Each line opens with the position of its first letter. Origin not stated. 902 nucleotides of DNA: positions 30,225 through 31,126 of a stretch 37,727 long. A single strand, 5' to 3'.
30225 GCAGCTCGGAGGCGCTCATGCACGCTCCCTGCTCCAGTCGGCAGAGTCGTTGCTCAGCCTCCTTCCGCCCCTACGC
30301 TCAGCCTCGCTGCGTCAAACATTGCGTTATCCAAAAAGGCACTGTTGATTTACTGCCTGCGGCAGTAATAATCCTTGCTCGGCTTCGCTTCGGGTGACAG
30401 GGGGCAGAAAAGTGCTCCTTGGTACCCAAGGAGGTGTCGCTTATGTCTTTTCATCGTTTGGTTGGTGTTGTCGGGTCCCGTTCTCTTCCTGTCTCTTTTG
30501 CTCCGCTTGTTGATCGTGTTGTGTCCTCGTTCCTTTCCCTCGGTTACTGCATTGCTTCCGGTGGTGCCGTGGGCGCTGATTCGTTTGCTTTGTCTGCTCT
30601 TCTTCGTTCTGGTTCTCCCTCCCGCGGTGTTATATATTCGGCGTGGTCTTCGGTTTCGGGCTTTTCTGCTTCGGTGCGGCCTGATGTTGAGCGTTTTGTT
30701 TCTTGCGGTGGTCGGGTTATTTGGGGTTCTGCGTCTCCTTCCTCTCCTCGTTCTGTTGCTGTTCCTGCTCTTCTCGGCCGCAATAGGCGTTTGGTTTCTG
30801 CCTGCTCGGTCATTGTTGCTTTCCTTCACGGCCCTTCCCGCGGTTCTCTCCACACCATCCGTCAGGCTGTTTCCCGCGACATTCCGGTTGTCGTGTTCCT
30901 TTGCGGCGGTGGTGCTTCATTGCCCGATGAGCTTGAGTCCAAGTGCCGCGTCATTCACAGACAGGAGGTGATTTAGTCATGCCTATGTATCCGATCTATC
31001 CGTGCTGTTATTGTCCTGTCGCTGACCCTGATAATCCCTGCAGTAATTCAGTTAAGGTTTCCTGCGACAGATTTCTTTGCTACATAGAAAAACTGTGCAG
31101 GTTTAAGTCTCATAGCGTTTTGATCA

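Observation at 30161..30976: Extreme adenine depletion on the + strand: a GC/T-rich module open in four or more of the six reading frames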

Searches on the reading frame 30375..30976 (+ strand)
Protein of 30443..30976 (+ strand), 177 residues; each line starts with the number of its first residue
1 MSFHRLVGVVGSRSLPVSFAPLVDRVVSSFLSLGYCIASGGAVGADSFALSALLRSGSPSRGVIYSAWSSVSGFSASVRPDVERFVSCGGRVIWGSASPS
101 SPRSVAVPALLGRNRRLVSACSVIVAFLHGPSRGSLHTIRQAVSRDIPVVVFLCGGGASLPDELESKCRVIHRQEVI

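Call 9: search_protein_families(library=pfam, proteins=[window:30443-30976:+, window:30375-30971:+], max_evalue=1)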
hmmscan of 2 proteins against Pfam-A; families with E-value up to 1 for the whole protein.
window:30443-30976:+ (177 aa): 1 family
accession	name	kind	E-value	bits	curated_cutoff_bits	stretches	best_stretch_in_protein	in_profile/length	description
PF02481.21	DNA_processg_A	-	1.6e-10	41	29.6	1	5-151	45-186/212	DNA recombination-mediator protein A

window:30375-30971:+ (198 aa): 1 family
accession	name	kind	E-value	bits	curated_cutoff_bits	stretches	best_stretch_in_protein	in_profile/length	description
PF01010.25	Proton_antipo_C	-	0.71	9.9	26.8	1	121-182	101-158/243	NADH-dehyrogenase subunit F, TMs, (complex I) C-terminus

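Call 10: search_protein_families(library=ncbifam, proteins=[window:30443-30976:+], max_evalue=1)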
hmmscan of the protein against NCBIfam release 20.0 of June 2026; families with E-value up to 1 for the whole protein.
window:30443-30976:+ (177 aa): 2 families
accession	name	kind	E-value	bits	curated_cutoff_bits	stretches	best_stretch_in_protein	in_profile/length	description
TIGR00732.1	dprA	equivalog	3e-06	26.6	191.15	1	5-150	45-185/220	DNA-processing protein DprA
NF008007.0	PRK10736.1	equivalog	0.053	12.7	495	1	7-146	110-244/374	DNA-protecting protein DprA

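Call 11: find_homologous_proteins(query=window:30443-30976:+, max_evalue=0.001)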
Query window:30443-30976:+ (177 aa): 236 proteins with E <= 0.001 among 1070 candidates; the best 120 are listed.
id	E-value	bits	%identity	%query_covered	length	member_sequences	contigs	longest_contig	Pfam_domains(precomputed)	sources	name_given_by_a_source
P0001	9.0e-106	369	100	100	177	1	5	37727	PF02481.22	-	-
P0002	8.3e-87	307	84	100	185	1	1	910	PF02481.22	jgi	jgi:predicted Rossmann fold nucleotide-binding protein DprA/Smf involved in DNA uptake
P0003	6.5e-84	298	81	100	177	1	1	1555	PF02481.22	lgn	-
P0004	3.5e-83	296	82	100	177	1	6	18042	PF02481.22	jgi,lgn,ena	-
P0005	7.9e-83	295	80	100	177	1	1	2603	PF02481.22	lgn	-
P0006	9.0e-82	291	82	100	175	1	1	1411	PF02481.22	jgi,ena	-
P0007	1.6e-78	281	76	100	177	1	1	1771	PF02481.22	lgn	-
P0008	7.0e-74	265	75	97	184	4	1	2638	PF02481.22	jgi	-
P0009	1.4e-72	261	74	98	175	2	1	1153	PF02481.22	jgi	-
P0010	3.1e-72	260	75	97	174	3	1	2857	PF02481.22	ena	-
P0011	6.2e-72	259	72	99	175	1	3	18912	PF02481.22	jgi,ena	-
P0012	1.6e-71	258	72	99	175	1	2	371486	PF02481.22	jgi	-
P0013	9.9e-70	252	72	98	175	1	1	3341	PF02481.22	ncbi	-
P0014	1.8e-69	251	70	97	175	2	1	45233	PF02481.22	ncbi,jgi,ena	ncbi:MAG: DNA-processing protein DprA [Candidatus Margulisiibacteriota bacterium]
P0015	3.8e-69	250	73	98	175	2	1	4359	PF02481.22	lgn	-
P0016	5.6e-69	249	68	97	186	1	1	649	PF02481.22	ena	-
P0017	7.6e-69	249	70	96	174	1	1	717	PF02481.22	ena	-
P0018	2.4e-68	247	69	98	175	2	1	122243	PF02481.22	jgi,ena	-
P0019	2.5e-68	247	70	100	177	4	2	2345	PF02481.22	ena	-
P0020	2.7e-68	247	69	99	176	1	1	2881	PF02481.22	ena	-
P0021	1.2e-67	245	71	95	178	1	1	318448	PF02481.22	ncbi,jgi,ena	ncbi:MAG: DNA-processing protein DprA [Candidatus Margulisiibacteriota bacterium]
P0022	1.3e-67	245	69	98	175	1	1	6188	PF02481.22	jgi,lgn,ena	-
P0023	1.3e-67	245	66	99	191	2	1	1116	PF02481.22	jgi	jgi:predicted Rossmann fold nucleotide-binding protein DprA/Smf involved in DNA uptake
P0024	1.5e-67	245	68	99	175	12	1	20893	PF02481.22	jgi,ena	-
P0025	1.7e-67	245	74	93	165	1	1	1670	PF02481.22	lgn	-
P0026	1.9e-67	244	67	99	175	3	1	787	PF02481.22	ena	-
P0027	3.5e-67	244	69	98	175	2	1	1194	PF02481.22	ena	-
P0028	3.6e-67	244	69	99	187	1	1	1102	PF02481.22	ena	-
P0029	3.9e-67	243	72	94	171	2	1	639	PF02481.22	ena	-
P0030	4.2e-67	243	68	100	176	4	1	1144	PF02481.22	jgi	-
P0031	4.3e-67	243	70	97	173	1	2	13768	PF02481.22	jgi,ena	-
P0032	6.1e-67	243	71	100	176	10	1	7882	PF02481.22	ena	-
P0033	9.9e-67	242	70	97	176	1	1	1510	PF02481.22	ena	-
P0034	9.9e-67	242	69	98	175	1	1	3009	PF02481.22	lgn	-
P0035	1.0e-66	242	71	98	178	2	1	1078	PF02481.22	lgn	-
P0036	1.0e-66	242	68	99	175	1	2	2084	PF02481.22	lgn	-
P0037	1.2e-66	242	69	96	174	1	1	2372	PF02481.22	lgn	-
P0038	1.2e-66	242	72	99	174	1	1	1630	PF02481.22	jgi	-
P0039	1.8e-66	241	69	98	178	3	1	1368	PF02481.22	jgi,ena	-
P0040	2.3e-66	241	67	99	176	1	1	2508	PF02481.22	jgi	-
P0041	3.2e-66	240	68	99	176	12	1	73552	PF02481.22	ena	-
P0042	3.9e-66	240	69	99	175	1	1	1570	PF02481.22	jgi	jgi:predicted Rossmann fold nucleotide-binding protein DprA/Smf involved in DNA uptake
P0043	4.2e-66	240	71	97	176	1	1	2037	PF02481.22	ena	-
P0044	4.4e-66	240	66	99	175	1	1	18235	PF02481.22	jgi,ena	-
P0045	4.5e-66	240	69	97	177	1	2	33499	PF02481.22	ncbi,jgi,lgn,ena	ncbi:MAG: DNA-processing protein DprA [Candidatus Margulisiibacteriota bacterium]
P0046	6.8e-66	239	68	98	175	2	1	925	PF02481.22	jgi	-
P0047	8.1e-66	239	68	98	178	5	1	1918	PF02481.22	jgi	-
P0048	9.8e-66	239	69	97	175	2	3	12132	PF02481.22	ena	-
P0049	1.3e-65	239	68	99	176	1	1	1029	PF02481.22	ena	-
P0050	1.7e-65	238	69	98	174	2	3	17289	PF02481.22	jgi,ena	jgi:predicted Rossmann fold nucleotide-binding protein DprA/Smf involved in DNA uptake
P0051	1.9e-65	238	67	97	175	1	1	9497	PF02481.22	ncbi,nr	ncbi:DNA-protecting protein DprA [bacterium]|nr:DNA-protecting protein DprA [bacterium]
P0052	2.1e-65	238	70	97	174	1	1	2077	PF02481.22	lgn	-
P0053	2.3e-65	238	69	98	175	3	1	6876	PF02481.22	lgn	-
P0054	2.7e-65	238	69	97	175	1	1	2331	PF02481.22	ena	-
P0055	2.7e-65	237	69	98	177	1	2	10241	PF02481.22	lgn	-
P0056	2.9e-65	237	69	98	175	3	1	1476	PF02481.22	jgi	jgi:predicted Rossmann fold nucleotide-binding protein DprA/Smf involved in DNA uptake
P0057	3.3e-65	237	68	96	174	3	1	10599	PF02481.22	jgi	-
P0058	3.3e-65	237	68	97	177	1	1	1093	PF02481.22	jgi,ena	-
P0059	3.3e-65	237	70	98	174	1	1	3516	PF02481.22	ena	-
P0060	3.5e-65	237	68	98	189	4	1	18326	PF02481.22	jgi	jgi:predicted Rossmann fold nucleotide-binding protein DprA/Smf involved in DNA uptake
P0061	6.3e-65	236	69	98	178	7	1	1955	PF02481.22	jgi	-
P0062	6.7e-65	236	68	98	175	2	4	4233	PF02481.22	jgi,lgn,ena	-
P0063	7.2e-65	236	69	100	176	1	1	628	PF02481.22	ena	-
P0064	7.3e-65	236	68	95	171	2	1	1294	PF02481.22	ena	-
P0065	8.0e-65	236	71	100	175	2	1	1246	PF02481.22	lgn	-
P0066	1.2e-64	235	68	98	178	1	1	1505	PF02481.22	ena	-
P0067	1.5e-64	235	66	98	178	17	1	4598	PF02481.22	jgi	jgi:predicted Rossmann fold nucleotide-binding protein DprA/Smf involved in DNA uptake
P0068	1.6e-64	235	67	98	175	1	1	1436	PF02481.22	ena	-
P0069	1.8e-64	235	69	97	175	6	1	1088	PF02481.22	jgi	-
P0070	2.7e-64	234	68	96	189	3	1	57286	PF02481.22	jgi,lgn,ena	-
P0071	4.4e-64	234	68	100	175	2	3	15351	PF02481.22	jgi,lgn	-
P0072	4.4e-64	234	67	97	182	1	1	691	PF02481.22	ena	-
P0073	4.5e-64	234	64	99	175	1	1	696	PF02481.22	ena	-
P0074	6.8e-64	233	69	98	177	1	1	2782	PF02481.22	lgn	-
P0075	1.0e-63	232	68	95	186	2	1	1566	PF02481.22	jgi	-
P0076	1.1e-63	232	64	99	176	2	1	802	PF02481.22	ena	-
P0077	1.6e-63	232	67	98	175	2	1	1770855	PF02481.22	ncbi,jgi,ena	jgi:predicted Rossmann fold nucleotide-binding protein DprA/Smf involved in DNA uptake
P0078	1.9e-63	231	68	95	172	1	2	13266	PF02481.22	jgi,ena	jgi:predicted Rossmann fold nucleotide-binding protein DprA/Smf involved in DNA uptake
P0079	2.0e-63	231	67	98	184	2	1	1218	PF02481.22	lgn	-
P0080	2.0e-63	231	66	98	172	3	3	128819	PF02481.22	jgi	jgi:predicted Rossmann fold nucleotide-binding protein DprA/Smf involved in DNA uptake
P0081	2.2e-63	231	65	98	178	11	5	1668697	PF02481.22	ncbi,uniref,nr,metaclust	ncbi:hypothetical protein A3K48_03435 [candidate division WOR-1 bacterium RIFOXYA12_FULL_52_29]|unir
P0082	2.2e-63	231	68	98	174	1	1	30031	PF02481.22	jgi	-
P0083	2.4e-63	231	66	98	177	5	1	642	PF02481.22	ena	-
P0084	2.4e-63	231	67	95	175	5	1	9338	PF02481.22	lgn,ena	-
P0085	2.6e-63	231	66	98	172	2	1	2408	PF02481.22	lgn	-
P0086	3.3e-63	231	68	97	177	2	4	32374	PF02481.22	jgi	jgi:predicted Rossmann fold nucleotide-binding protein DprA/Smf involved in DNA uptake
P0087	3.4e-63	231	65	98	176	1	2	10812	PF02481.22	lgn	-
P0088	4.8e-63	230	67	97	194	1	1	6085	PF02481.22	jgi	jgi:hypothetical protein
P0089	6.0e-63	230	66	98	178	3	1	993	PF02481.22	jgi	jgi:predicted Rossmann fold nucleotide-binding protein DprA/Smf involved in DNA uptake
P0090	7.4e-63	230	65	98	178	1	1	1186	PF02481.22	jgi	-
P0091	8.1e-63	229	68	97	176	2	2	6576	PF02481.22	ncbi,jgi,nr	ncbi:MAG: DNA-processing protein DprA [Candidatus Saganbacteria bacterium]|nr:DNA-processing protein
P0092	8.2e-63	229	67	96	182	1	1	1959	PF02481.22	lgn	-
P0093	8.8e-63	229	65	98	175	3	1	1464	PF02481.22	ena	-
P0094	1.0e-62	229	65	97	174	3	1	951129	PF02481.22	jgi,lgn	-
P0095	1.1e-62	229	67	98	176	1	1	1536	PF02481.22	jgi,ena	-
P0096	1.5e-62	229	66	97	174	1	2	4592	PF02481.22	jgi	jgi:hypothetical protein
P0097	1.8e-62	228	66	98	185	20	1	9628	PF02481.22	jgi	jgi:DNA processing protein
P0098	2.0e-62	228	66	99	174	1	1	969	PF02481.22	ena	-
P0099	2.1e-62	228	66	96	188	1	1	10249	PF02481.22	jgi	jgi:predicted Rossmann fold nucleotide-binding protein DprA/Smf involved in DNA uptake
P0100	2.1e-62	228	63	100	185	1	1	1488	PF02481.22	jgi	jgi:predicted Rossmann fold nucleotide-binding protein DprA/Smf involved in DNA uptake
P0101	2.3e-62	228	62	98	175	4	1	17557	PF02481.22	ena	-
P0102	2.3e-62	228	67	95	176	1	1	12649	PF02481.22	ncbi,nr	ncbi:MAG: DNA-processing protein DprA [Candidatus Saganbacteria bacterium]|nr:DNA-processing protein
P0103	2.5e-62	228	66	95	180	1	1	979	PF02481.22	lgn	-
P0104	2.5e-62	228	67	98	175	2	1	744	PF02481.22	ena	-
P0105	2.7e-62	228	68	100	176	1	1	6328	PF02481.22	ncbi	-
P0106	3.3e-62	227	66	97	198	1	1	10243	PF02481.22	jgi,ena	-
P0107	3.7e-62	227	67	95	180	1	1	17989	PF02481.22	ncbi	ncbi:MAG: DNA-processing protein DprA [bacterium]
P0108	4.0e-62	227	68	97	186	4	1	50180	PF02481.22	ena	-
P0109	4.4e-62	227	64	97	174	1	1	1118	PF02481.22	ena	-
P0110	4.7e-62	227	64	98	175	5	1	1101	PF02481.22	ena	-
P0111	6.3e-62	227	68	99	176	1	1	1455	PF02481.22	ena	-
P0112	7.3e-62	226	67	100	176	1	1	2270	PF02481.22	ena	-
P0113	8.3e-62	226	67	95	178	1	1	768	PF02481.22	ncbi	-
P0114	1.2e-61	226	63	97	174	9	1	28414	PF02481.22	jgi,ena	-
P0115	1.3e-61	225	62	98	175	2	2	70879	PF02481.22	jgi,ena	jgi:predicted Rossmann fold nucleotide-binding protein DprA/Smf involved in DNA uptake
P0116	1.5e-61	225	65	97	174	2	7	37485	PF02481.22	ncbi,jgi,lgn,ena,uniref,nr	ncbi:hypothetical protein A2291_06020 [candidate division WOR-1 bacterium RIFOXYB2_FULL_42_35]|unire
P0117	1.7e-61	225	63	99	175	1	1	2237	PF02481.22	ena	-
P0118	1.9e-61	225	66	95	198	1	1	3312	PF02481.22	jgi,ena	-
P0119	2.0e-61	225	66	97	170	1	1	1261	PF02481.22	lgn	-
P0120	2.1e-61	225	65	98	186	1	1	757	PF02481.22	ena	-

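Call 13: find_encoding_contigs(protein=P0081, flank=6000, max_places=4)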
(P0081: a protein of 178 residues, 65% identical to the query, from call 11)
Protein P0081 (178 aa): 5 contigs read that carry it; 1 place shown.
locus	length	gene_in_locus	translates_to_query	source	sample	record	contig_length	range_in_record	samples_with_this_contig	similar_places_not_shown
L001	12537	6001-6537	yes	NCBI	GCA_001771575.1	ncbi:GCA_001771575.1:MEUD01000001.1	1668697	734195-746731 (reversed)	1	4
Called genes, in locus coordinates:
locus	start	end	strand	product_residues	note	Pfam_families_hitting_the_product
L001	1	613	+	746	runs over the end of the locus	PF02463:SMC_N (weak), PF13175:AAA_15, PF13476:AAA_23 (faint), PF13304:AAA_21 (faint)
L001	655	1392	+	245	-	PF18728:HEPN_AbiV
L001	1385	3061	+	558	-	PF01555:N6_N4_Mtase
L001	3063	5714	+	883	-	PF04851:ResIII, PF08722:Tn7_TnsA-like_N (weak)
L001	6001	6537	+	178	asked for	PF02481:DNA_processg_A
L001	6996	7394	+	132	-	-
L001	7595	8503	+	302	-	PF00589:Phage_integrase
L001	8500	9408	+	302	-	PF00589:Phage_integrase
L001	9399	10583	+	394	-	PF13495:Phage_int_SAM_4 (weak), PF00589:Phage_integrase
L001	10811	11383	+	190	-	-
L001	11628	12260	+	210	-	PF18933:PsbP_2 (faint)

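Call 14: find_encoding_contigs(protein=P0077, flank=6000, max_places=3)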
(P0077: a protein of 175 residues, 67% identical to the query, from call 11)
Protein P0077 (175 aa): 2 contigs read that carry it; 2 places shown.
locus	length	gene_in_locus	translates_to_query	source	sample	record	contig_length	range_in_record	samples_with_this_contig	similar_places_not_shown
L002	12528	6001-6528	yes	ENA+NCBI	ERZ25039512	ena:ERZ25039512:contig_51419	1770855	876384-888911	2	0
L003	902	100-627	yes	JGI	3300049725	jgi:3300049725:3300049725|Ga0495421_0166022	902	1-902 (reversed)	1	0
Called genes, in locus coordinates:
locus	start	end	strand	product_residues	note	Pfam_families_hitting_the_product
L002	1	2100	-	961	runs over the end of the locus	PF02384:N6_Mtase, PF20473:MmeI_Mtase, PF01170:UPF0020 (faint), PF07669:Eco57I, PF02384:N6_Mtase, PF12950:TaqI_C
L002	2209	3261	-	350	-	PF12705:PDDEXK_1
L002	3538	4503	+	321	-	PF08279:HTH_11 (weak), PF13280:WYL, PF25583:WCX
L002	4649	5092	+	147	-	PF12327:FtsZ_C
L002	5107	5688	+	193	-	PF00574:CLP_protease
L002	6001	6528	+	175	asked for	PF02481:DNA_processg_A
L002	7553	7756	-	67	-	-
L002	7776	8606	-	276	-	PF06114:Peptidase_M78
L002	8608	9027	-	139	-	-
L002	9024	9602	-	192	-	PF07638:Sigma70_ECF, PF04542:Sigma70_r2, PF08281:Sigma70_r4_2, PF04545:Sigma70_r4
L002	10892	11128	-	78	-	PF13560:HTH_31 (weak), PF12844:HTH_19 (weak), PF01381:HTH_3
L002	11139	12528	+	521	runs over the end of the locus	PF00239:Resolvase, PF07508:Recombinase, PF13408:Zn_ribbon_recom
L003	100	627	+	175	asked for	PF02481:DNA_processg_A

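Call 15: find_encoding_contigs(protein=P0012, flank=6000, max_places=3)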
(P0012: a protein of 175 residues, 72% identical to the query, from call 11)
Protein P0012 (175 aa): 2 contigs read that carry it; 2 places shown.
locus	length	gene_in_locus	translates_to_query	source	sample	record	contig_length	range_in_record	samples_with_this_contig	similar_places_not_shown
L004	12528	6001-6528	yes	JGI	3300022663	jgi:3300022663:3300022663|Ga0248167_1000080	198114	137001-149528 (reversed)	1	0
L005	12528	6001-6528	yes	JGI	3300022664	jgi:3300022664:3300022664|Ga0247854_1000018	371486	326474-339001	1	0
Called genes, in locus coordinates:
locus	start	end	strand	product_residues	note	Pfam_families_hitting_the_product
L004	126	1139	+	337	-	PF03193:RsgA_GTPase, PF00005:ABC_tran (weak), PF01926:MMR_HSR1 (weak)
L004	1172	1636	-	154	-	PF04140:ICMT (weak)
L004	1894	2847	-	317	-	-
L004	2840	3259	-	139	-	PF03852:Vsr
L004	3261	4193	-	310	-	PF00145:DNA_methylase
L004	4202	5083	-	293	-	PF09019:EcoRII-C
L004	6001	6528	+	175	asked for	PF02481:DNA_processg_A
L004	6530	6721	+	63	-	-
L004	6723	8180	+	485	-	PF00239:Resolvase, PF07508:Recombinase, PF13408:Zn_ribbon_recom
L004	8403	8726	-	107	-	-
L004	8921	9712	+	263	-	PF14023:Bestrophin-like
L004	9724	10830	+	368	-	PF00933:Glyco_hydro_3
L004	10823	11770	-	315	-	PF01263:Aldose_epim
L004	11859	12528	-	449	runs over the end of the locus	PF13428:TPR_14 (faint), PF13431:TPR_17 (faint), PF14559:TPR_19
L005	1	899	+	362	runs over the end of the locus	PF03193:RsgA_GTPase, PF00005:ABC_tran (weak), PF01926:MMR_HSR1 (weak)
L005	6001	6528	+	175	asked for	PF02481:DNA_processg_A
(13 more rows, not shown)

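Call 21: find_related_loci(query=A1, collection=genome_contigs, flank=6000)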
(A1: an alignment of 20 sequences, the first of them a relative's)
Query A1 (177 aa) in genome_contigs; peptide patterns used: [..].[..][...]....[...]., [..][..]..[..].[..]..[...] (x = any residue, [..] = any of these).
76 stretches matched a pattern; 26 encode a relative of the query (tblastn E <= 1e-3); 26 distinct loci.
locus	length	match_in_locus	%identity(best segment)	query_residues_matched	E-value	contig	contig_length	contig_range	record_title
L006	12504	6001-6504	70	5-173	2e-71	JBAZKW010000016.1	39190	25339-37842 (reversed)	MAG: Candidatus Margulisiibacteriota bacterium isolate SO_2017_LW4_153 scaffold_510_c1_LW137-91_2017, whole genome shotg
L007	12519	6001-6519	67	5-177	4e-69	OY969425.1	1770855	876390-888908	MAG: uncultured bacterium isolate MFD03726.bin.c.3 genome assembly, chromosome: 1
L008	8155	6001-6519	65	5-177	2e-68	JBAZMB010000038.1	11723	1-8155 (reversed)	MAG: Candidatus Margulisiibacteriota bacterium isolate SO_2017_LW4_30 scaffold_10571_c1_LW137-91_2017, whole genome shot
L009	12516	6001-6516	65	5-176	5e-68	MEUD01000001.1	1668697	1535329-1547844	MAG: candidate division WOR-1 bacterium RIFOXYB2_FULL_45_9 RIFOXYB2_FULL_WOR_1_45_9_curated_complete, whole genome shotg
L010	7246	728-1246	66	6-177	4e-68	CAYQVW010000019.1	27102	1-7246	MAG TPA_asm: uncultured bacterium isolate SRP200020_co3_350 genome assembly, contig: NODE_2475_length_27102_cov_9.957925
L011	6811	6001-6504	67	5-172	8e-68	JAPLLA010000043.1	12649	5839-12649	MAG: Candidatus Saganbacteria bacterium isolate LacPavin_0419_WC90_MAG_42_8 LacPavin_0419_WC90_scaffold_533636, whole ge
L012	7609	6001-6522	66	1-174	1e-67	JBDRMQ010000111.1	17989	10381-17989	MAG: bacterium isolate MEGAHIT-group-1.837 k141_9166488, whole genome shotgun sequence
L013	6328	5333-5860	68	1-177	4e-67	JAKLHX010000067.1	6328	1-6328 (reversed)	MAG: Candidatus Margulisiibacteriota bacterium isolate RA.bin73 RA.bin73_67, whole genome shotgun sequence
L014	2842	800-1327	70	1-176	2e-65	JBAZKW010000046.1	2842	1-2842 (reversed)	MAG: Candidatus Margulisiibacteriota bacterium isolate SO_2017_LW4_153 scaffold_75082_c1_LW137-91_2017, whole genome sho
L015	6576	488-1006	68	6-177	1e-64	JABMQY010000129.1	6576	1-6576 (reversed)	MAG: Candidatus Saganbacteria bacterium isolate bin.294 k141_6999737, whole genome shotgun sequence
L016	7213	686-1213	70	1-177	9e-65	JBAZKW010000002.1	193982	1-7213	MAG: Candidatus Margulisiibacteriota bacterium isolate SO_2017_LW4_153 scaffold_221_c1_LW137-91_2017, whole genome shotg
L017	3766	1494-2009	62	5-177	1e-63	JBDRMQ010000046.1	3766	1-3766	MAG: bacterium isolate MEGAHIT-group-1.837 k141_9834944, whole genome shotgun sequence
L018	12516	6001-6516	62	6-177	1e-63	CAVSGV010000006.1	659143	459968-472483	MAG: uncultured bacterium isolate MFD01476.bin.2.44 genome assembly, contig: contig_89028, whole genome shotgun sequence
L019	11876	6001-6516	63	5-177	1e-63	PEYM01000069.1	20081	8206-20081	MAG: Candidatus Saganbacteria bacterium CG08_land_8_20_14_0_20_45_16 CG08_land_8_20_14_0.20_scaffold_1050_c, whole genom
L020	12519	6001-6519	61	4-176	3e-63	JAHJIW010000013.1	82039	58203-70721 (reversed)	MAG: Candidatus Margulisiibacteriota bacterium isolate Modern_marine_rock_biofilm.mb.116 Modern_marine_roc.mb.116_k141_7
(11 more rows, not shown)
